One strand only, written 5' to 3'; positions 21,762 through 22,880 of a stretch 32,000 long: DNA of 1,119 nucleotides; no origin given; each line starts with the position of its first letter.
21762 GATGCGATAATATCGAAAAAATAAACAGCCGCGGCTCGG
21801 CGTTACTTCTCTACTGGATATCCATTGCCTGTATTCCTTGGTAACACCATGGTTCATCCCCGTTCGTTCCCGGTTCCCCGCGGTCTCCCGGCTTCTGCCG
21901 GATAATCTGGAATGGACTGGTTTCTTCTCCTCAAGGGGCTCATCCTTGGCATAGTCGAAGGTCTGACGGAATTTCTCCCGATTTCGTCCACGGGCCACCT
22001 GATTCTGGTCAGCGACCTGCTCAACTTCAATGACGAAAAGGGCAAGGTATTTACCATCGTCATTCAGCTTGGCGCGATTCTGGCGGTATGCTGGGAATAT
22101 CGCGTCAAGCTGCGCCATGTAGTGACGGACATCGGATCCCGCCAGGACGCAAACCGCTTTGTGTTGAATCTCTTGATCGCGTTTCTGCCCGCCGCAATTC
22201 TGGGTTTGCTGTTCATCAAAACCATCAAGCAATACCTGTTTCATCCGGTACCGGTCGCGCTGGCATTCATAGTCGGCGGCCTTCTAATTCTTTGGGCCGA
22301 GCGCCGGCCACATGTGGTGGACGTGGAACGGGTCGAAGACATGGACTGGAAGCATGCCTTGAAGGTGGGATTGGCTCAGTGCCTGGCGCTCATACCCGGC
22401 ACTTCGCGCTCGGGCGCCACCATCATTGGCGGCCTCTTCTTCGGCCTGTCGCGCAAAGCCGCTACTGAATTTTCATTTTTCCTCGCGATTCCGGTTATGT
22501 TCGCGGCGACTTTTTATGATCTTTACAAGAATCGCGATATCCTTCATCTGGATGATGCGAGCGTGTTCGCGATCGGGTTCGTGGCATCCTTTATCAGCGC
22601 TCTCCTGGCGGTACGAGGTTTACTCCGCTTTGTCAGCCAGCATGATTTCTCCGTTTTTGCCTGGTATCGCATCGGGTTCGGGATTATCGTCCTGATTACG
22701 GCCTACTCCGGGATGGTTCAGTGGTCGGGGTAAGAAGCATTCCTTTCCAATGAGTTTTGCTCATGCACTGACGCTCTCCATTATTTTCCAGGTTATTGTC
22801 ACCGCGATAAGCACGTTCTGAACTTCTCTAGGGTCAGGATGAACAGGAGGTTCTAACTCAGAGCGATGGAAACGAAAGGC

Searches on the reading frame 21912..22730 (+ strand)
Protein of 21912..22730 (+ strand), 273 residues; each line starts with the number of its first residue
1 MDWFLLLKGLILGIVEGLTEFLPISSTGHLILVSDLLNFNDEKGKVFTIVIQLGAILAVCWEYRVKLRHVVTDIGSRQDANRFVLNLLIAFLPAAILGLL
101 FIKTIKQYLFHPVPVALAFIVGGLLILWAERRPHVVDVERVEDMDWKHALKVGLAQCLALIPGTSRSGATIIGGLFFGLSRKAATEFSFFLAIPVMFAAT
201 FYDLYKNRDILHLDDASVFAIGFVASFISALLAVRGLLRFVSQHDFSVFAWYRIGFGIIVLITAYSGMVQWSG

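Call 74: list_cluster_members(proteins=[window:21912-22730:+, window:19684-21609:+, window:25073-25735:+, window:30416-31249:-, P0091, window:27322-27786:+])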
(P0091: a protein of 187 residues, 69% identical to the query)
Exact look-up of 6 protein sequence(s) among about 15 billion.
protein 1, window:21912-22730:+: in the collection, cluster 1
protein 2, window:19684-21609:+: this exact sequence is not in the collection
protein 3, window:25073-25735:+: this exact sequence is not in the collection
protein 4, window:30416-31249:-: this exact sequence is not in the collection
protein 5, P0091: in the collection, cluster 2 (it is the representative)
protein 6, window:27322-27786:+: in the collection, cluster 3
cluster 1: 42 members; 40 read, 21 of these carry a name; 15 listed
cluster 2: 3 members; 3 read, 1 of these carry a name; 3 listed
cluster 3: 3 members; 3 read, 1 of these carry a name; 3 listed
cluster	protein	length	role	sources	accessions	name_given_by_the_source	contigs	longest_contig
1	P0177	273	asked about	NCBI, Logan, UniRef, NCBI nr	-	-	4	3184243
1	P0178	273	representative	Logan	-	-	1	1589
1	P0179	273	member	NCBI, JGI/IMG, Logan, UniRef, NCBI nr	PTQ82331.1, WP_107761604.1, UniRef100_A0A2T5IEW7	undecaprenyl-diphosphatase [Nitrosospira multiformis] | undecaprenyl-diphosphatase | Undecaprenyl-diphosphatase n=1 Tax=Nitrosospira multiformis TaxID=1231 ...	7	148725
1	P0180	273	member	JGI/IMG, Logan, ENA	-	undecaprenyl-diphosphatase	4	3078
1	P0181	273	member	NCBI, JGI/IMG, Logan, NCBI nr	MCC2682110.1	MAG: Undecaprenyl-diphosphatase [Nitrosospira multiformis] | undecaprenyl-diphosphatase | Undecaprenyl-diphosphatase [Nitrosospira multiformis]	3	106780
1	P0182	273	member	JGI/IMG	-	undecaprenyl-diphosphatase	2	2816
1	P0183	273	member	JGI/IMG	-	undecaprenyl-diphosphatase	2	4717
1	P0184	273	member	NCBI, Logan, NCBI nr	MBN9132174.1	MAG: undecaprenyl-diphosphate phosphatase [Nitrosospira multiformis] | undecaprenyl-diphosphate phosphatase [Nitrosospira multiformis]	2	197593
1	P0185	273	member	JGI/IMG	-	undecaprenyl-diphosphatase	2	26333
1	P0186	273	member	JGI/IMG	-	undecaprenyl-diphosphatase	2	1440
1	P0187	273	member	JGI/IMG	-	undecaprenyl-diphosphatase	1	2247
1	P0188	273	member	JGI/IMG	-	undecaprenyl-diphosphatase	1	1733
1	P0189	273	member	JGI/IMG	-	undecaprenyl-diphosphatase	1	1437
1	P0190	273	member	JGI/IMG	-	undecaprenyl-diphosphatase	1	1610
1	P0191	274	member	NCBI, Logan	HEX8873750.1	MAG TPA: undecaprenyl-diphosphate phosphatase [Nitrosospira sp.]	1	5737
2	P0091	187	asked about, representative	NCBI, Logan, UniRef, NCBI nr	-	-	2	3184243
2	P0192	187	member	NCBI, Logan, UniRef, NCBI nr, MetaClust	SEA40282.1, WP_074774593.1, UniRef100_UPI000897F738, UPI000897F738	RHS repeat-associated core domain-containing protein [Nitrosospira multiformis] | RHS repeat-associated core domain-containing protein n=1 Tax=Nitrosospira multiformis ... | status=active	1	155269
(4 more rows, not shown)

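Call 75: find_encoding_contigs(protein=P0192, flank=6000, max_places=4)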
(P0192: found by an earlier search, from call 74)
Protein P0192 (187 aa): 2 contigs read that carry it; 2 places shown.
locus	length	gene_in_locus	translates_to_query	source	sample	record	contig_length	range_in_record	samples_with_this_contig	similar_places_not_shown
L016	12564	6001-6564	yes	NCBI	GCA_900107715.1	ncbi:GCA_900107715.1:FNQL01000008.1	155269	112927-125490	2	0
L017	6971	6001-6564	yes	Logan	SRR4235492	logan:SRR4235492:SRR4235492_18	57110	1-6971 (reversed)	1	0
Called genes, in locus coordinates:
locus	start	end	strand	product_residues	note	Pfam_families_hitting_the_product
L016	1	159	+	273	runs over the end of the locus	PF02673:BacA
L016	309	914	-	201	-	PF00581:Rhodanese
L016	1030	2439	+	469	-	PF03951:Gln-synt_N, PF00120:Gln-synt_C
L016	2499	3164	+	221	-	-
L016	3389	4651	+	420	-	PF07399:Na_H_antiport_3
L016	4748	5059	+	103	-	PF13340:DUF4096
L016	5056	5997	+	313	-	PF03527:RHS (faint), PF05593:RHS_repeat (faint), PF25023:TEN_YD-shell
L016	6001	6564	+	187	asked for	-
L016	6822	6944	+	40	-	-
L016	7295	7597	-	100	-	PF06305:LapA_dom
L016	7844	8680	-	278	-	PF00768:Peptidase_S11, PF13354:Beta-lactamase2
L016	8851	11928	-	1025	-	PF00072:Response_reg, PF08447:PAS_3, PF01590:GAF, PF13492:GAF_3 (faint), PF13185:GAF_2, PF00990:GGDEF, PF00563:EAL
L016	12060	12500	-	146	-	PF00072:Response_reg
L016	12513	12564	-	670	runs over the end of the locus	PF00989:PAS (faint), PF13426:PAS_9 (faint), PF08448:PAS_4, PF08447:PAS_3, PF13188:PAS_8 (weak), PF00512:HisKA, PF02518:HATPase_c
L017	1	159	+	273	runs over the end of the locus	PF02673:BacA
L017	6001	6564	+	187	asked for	-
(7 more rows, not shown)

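Call 90: find_encoding_contigs(protein=P0179, flank=10000, max_places=6)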
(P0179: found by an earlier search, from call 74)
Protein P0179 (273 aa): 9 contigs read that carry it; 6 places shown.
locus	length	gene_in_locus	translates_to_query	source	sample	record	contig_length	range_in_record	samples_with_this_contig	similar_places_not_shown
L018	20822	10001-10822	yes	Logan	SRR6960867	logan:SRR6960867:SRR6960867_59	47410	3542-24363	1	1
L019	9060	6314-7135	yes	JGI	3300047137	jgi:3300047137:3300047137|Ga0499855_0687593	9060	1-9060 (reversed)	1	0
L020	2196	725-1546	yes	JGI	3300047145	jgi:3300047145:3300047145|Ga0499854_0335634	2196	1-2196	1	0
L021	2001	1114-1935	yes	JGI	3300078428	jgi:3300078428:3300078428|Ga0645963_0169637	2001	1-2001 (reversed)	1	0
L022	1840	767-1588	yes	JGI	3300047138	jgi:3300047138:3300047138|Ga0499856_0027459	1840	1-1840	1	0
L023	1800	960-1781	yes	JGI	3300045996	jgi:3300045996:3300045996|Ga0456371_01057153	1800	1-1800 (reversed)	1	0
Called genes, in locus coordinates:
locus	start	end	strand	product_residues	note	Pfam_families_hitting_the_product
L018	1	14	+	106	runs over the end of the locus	PF02583:Trns_repr_metal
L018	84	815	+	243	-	PF13442:Cytochrome_CBB3 (faint), PF00034:Cytochrom_C (faint)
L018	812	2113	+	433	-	PF00034:Cytochrom_C, PF13442:Cytochrome_CBB3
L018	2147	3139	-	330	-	PF01073:3Beta_HSD, PF01370:Epimerase, PF04321:RmlD_sub_bind (weak), PF05368:NmrA, PF13460:NAD_binding_10, PF16363:GDP_Man_Dehyd, PF07993:NAD_binding_4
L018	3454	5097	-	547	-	PF05192:MutS_III, PF00488:MutS_V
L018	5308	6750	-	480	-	PF02321:OEP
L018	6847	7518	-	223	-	PF01135:PCMT, PF00398:RrnaAD, PF13489:Methyltransf_23 (weak), PF13847:Methyltransf_31 (weak), PF08241:Methyltransf_11 (weak), PF13649:Methyltransf_25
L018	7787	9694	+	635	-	PF13667:ThiC-associated, PF01964:ThiC_Rad_SAM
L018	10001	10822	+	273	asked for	PF02673:BacA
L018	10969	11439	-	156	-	PF00581:Rhodanese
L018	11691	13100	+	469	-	PF03951:Gln-synt_N, PF00120:Gln-synt_C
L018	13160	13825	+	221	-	-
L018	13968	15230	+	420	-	PF07399:Na_H_antiport_3, PF07854:DUF1646 (faint)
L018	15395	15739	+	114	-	-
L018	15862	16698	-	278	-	PF00768:Peptidase_S11, PF13354:Beta-lactamase2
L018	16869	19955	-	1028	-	PF00072:Response_reg, PF08447:PAS_3, PF01590:GAF, PF13492:GAF_3 (faint), PF13185:GAF_2, PF00990:GGDEF, PF00563:EAL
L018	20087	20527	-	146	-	PF00072:Response_reg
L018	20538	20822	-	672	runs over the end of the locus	PF00989:PAS (faint), PF13426:PAS_9 (faint), PF08448:PAS_4, PF08447:PAS_3, PF13188:PAS_8 (weak), PF00512:HisKA, PF02518:HATPase_c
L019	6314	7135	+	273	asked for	PF02673:BacA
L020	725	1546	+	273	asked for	PF02673:BacA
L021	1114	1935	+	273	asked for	PF02673:BacA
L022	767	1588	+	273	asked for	PF02673:BacA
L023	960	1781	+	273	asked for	PF02673:BacA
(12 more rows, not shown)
